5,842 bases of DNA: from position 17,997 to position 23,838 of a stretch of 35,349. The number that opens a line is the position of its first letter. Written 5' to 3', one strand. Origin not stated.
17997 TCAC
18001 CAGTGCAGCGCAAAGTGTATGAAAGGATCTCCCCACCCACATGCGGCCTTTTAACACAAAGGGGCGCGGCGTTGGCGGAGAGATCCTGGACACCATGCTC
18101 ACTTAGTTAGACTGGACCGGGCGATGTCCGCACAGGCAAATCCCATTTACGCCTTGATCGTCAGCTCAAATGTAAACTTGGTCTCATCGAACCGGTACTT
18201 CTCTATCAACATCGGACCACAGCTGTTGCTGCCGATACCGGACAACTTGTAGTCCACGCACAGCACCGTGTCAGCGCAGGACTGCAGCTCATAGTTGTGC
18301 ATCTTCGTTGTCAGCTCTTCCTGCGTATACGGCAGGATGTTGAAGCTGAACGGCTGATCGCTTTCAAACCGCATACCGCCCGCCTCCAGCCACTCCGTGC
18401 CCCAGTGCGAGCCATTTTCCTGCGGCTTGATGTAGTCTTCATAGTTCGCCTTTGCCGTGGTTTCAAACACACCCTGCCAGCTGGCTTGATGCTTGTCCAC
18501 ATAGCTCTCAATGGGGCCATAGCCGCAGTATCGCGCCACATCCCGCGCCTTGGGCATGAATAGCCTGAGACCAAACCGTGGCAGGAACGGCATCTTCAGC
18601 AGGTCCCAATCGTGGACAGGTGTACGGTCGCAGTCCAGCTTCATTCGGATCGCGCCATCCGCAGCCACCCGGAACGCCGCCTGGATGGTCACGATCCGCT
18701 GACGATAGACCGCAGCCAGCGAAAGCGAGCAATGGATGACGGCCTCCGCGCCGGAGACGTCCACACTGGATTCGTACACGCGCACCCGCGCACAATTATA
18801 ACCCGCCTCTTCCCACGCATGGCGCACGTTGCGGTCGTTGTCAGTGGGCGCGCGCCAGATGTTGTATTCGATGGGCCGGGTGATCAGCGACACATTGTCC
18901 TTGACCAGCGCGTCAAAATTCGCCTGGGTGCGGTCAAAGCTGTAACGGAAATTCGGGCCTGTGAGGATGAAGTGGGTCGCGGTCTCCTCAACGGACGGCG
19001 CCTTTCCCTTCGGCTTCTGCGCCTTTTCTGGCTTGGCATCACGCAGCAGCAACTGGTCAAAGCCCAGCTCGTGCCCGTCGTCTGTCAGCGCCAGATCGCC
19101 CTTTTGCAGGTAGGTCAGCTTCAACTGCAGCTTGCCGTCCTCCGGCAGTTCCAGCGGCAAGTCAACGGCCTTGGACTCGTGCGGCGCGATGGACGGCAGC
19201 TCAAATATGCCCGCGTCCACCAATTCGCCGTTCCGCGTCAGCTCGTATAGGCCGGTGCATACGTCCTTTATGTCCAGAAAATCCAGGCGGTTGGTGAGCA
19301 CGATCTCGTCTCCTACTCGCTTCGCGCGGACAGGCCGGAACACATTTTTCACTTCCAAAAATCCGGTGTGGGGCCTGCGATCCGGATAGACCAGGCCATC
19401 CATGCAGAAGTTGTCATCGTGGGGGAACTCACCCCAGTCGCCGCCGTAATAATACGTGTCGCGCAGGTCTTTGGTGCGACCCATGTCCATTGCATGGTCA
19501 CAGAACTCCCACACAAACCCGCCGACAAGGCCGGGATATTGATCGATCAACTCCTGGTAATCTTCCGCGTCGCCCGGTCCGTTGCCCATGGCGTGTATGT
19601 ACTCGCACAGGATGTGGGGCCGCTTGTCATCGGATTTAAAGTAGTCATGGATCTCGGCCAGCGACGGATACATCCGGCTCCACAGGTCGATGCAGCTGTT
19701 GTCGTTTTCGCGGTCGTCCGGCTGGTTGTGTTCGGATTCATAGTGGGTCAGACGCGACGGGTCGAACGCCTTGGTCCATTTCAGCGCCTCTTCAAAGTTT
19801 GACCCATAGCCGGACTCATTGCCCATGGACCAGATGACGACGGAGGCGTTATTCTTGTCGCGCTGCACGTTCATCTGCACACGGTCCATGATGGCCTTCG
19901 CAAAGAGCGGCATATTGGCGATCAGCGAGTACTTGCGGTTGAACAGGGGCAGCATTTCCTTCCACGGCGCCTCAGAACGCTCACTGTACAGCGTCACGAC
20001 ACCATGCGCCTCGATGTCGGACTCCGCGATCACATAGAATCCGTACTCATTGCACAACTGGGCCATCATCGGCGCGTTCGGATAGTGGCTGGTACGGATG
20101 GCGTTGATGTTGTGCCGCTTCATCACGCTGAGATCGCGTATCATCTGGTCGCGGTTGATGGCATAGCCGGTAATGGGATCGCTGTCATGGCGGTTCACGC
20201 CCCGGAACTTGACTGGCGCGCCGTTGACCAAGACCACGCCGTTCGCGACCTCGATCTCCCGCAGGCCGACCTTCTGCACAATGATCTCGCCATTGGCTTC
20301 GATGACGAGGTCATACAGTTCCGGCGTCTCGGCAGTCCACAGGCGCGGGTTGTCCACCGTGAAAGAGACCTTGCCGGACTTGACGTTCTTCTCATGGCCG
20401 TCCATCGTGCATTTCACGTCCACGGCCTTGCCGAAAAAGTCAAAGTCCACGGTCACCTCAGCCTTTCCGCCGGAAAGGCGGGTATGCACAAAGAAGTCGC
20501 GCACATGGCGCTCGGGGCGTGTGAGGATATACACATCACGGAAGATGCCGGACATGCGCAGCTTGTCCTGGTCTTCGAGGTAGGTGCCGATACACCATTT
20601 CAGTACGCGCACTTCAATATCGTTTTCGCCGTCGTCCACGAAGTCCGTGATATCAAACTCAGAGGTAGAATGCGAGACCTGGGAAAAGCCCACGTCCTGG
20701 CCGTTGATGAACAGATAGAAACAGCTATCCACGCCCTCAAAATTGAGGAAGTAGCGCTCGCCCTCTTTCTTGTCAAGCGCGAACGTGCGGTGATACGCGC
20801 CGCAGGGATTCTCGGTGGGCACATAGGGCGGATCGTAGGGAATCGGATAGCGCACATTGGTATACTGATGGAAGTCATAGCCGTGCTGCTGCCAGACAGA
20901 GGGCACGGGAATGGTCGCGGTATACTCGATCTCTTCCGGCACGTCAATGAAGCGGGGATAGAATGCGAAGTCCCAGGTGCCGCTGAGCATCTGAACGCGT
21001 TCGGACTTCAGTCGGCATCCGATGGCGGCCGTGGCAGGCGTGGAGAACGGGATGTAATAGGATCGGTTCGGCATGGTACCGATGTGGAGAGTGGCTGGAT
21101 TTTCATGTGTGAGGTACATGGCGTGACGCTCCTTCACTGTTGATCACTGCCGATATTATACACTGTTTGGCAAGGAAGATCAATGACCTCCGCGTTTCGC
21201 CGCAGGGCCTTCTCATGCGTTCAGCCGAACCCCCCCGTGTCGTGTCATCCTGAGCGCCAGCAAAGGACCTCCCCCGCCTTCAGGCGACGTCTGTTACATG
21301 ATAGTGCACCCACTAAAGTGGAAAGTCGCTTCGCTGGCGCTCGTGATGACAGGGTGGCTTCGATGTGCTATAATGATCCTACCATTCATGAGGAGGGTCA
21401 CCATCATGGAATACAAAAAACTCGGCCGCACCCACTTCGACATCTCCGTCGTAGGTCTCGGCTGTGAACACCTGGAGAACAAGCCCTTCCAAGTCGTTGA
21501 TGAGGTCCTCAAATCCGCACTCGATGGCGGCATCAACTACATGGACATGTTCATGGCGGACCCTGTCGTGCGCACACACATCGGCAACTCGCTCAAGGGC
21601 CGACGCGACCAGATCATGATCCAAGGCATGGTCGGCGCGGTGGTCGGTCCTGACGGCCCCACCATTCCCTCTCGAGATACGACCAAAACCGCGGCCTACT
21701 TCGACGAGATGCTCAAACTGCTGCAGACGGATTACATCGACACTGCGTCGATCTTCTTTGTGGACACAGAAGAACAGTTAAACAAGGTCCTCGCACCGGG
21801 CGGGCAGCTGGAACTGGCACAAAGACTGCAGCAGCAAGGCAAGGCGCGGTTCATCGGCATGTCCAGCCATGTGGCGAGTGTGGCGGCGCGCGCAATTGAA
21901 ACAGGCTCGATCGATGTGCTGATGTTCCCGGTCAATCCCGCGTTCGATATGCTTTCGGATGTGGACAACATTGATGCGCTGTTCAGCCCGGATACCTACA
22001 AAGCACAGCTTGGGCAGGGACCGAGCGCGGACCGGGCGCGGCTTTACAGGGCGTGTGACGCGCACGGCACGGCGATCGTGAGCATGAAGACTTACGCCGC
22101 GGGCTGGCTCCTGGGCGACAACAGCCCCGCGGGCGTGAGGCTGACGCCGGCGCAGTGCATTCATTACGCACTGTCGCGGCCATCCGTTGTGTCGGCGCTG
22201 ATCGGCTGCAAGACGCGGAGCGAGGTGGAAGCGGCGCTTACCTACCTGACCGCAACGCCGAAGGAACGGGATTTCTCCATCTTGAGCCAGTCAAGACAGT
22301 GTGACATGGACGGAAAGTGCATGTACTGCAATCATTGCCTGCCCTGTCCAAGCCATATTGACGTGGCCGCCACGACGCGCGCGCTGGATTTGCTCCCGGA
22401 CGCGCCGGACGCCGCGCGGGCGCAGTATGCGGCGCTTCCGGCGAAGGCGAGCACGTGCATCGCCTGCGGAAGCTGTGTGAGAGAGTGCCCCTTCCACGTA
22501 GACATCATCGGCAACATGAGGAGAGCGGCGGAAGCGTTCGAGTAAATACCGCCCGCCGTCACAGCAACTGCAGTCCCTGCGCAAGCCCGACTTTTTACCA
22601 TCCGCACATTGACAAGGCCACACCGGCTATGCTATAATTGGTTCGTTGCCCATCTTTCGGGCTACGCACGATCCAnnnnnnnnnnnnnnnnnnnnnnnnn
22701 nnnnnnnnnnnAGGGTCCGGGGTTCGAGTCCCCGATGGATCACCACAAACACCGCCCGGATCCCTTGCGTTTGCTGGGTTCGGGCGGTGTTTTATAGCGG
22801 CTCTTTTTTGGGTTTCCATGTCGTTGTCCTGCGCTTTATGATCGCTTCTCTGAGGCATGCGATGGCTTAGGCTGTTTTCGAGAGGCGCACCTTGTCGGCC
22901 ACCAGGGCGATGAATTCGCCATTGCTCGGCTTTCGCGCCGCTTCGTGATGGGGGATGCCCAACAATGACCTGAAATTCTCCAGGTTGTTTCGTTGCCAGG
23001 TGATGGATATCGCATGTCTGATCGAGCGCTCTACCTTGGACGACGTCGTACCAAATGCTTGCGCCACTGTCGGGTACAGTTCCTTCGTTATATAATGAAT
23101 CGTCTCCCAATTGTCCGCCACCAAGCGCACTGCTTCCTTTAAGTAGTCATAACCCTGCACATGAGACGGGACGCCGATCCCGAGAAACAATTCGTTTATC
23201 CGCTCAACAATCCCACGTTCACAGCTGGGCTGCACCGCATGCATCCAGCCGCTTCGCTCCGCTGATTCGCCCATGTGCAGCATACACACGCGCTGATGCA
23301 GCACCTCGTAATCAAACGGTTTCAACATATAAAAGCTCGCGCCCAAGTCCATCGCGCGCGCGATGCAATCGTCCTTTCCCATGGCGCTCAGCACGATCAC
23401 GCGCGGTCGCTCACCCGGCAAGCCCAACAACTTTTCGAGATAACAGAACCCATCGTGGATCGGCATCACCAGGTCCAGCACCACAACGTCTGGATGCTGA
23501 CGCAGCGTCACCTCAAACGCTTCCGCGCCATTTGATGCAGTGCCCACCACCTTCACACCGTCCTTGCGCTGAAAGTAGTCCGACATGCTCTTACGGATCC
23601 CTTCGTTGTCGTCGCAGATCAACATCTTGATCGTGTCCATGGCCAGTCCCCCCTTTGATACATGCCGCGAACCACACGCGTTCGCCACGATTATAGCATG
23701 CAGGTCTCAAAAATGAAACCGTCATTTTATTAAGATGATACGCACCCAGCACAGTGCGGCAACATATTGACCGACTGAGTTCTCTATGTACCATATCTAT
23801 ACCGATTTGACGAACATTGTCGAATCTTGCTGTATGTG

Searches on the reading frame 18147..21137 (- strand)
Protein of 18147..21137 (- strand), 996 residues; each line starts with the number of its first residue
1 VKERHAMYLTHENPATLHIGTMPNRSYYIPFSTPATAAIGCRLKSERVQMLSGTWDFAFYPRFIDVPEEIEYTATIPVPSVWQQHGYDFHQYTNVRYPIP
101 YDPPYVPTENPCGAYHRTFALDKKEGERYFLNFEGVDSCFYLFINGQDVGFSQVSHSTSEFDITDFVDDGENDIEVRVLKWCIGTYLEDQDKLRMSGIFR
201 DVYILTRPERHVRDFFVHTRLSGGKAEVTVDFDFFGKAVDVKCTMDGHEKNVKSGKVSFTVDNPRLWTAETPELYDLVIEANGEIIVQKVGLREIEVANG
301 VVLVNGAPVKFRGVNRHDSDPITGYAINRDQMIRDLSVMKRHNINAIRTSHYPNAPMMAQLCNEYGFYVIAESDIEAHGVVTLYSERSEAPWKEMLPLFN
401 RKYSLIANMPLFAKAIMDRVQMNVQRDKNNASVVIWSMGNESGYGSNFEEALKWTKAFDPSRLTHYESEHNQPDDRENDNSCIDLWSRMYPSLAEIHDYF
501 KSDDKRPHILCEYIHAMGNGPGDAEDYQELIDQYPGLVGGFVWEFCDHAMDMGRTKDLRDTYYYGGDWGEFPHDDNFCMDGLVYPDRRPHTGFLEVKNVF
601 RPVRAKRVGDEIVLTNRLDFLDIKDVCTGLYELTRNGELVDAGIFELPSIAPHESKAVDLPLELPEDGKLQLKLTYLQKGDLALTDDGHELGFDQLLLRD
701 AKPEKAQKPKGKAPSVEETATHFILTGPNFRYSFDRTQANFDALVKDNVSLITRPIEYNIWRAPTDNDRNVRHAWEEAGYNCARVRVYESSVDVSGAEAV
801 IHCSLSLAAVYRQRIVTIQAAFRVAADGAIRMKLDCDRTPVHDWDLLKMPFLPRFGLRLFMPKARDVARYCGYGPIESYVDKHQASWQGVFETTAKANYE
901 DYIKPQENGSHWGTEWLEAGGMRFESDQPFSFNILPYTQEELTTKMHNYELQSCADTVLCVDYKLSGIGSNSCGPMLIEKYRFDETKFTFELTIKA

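Call 52: search_protein_families(library=pfam, proteins=[window:18147-21137:-], max_evalue=0.001)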
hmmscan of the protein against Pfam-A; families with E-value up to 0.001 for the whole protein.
window:18147-21137:- (996 aa): 6 families
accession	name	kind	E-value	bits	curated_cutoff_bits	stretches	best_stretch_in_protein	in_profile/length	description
PF02836.23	Glyco_hydro_2_C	-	8.7e-94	314.5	21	1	295-603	1-300/302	Glycosyl hydrolases family 2, TIM barrel domain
PF02929.23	Bgal_small_N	-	4.3e-64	217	25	1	727-994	2-248/248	Beta galactosidase small chain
PF02837.24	Glyco_hydro_2_N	-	4.1e-41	141.2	28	1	49-208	2-169/169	Glycosyl hydrolases family 2, sugar binding domain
PF16353.11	LacZ_4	-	1.1e-14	54.9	27.3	1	613-698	2-86/87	Beta-galactosidase, domain 4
PF00703.27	Glyco_hydro_2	-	1.5e-09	39.1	23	1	212-293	3-109/109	Glycosyl hydrolases family 2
PF22666.2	Glyco_hydro_2_N2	-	1.8e-08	35.1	27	1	115-179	52-118/167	Glycosyl hydrolase 2 galactose-binding domain-like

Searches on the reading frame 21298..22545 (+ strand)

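Call 52: search_protein_families(library=pfam, proteins=[window:21298-22545:+], max_evalue=0.001)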
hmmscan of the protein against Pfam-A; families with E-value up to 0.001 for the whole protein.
window:21298-22545:+ (415 aa): 6 families
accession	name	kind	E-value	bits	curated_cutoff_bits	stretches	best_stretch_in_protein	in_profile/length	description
PF00248.27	Aldo_ket_red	-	6.7e-12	45.5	24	1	53-275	3-201/291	Aldo/keto reductase family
PF13746.11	Fer4_18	-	6.2e-07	30.1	27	0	382-404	56-78/114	4Fe-4S dicluster domain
PF13534.11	Fer4_17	-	3.9e-05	24.5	22.2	1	340-402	1-61/61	4Fe-4S dicluster domain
PF13183.11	Fer4_8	-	0.0002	22.3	27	1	340-401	4-68/68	4Fe-4S dicluster domain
PF13187.11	Fer4_9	-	0.00022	21.6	27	1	340-398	1-48/52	4Fe-4S dicluster domain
PF00037.32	Fer4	-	0.00059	20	21.1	1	385-400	6-21/24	4Fe-4S binding domain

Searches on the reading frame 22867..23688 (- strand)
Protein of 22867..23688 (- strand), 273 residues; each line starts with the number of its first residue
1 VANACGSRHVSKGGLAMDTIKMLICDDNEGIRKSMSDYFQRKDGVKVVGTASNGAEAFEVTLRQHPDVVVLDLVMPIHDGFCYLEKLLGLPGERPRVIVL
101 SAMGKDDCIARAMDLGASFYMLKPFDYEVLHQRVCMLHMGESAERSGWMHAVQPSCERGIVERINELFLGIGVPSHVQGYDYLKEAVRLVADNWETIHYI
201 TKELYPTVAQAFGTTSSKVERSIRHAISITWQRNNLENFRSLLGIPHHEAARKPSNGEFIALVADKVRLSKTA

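Call 3: search_protein_families(library=pfam, proteins=[window:22867-23688:-], max_evalue=1)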
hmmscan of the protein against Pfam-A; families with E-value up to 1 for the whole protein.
window:22867-23688:- (273 aa): 2 families
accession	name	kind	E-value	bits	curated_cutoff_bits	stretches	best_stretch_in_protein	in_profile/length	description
PF08769.17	Spo0A_C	-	8.4e-35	119.4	25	1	164-266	1-103/104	Sporulation initiation factor Spo0A C terminal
PF00072.30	Response_reg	-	2.6e-22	79.5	30.2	1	23-134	2-110/111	Response regulator receiver domain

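Call 4: search_protein_families(library=ncbifam, proteins=[window:22867-23688:-], max_evalue=1)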
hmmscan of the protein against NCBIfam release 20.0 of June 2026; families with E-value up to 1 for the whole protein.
window:22867-23688:- (273 aa): 94 families (the best 25 are shown)
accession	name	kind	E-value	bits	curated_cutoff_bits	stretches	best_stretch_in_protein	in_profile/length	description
TIGR02875.1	spore_0_A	equivalog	2.4e-76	256.5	200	1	19-272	2-260/262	sporulation transcription factor Spo0A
NF001965.0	PRK00742.1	subfamily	3.1e-18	66.1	293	1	18-126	2-110/357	chemotaxis-specific protein-glutamate methyltransferase CheB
NF007935.0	PRK10651.1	equivalog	5.8e-16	58.3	250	1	18-136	5-122/216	two-component system response regulator NarL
NF008677.0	PRK11697.1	equivalog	6.8e-16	58.3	246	1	20-144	2-122/238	two-component system response regulator BtsR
NF045505.1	RR_RssB_Pseudo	equivalog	5.3e-15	55.3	700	1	19-127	5-110/394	two-component system response regulator RssB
NF041367.1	CheY_Halo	equivalog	5.5e-15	55.7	200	1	23-130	2-106/114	chemotaxis protein CheY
NF008469.0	PRK11361.1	equivalog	5.8e-15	54.9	714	1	21-131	6-113/461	acetoacetate metabolism transcriptional regulator AtoC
NF009206.0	PRK12555.1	subfamily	1.5e-14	53.8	342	1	20-124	1-105/340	chemotaxis-specific protein-glutamate methyltransferase CheB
NF051850.1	RespRegRprY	equivalog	3.6e-14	52.7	370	1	19-134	4-116/234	response regulator transcription factor RprY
NF007969.0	PRK10693.1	equivalog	7.1e-14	51.6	329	1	21-134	9-120/337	two-component system response regulator RssB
NF045944.1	ResRegRpaBCyano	equivalog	2.1e-13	50.2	330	1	23-136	1-110/229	response regulator transcription factor RpaB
NF007005.1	PRK09468.1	equivalog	2.9e-12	46.5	331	1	19-137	3-118/237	osmolarity response regulator transcription factor OmpR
NF041733.1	resp_reg_CseB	equivalog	3.4e-12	46.2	350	1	21-137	2-114/228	two-component system response regulator CseB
TIGR01818.1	ntrC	equivalog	7.8e-12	44.7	558.6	1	23-128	2-104/463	nitrogen regulation protein NR(I)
NF011896.0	PRK15369.1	equivalog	8.2e-12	45.2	242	1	19-130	3-113/211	two component system response regulator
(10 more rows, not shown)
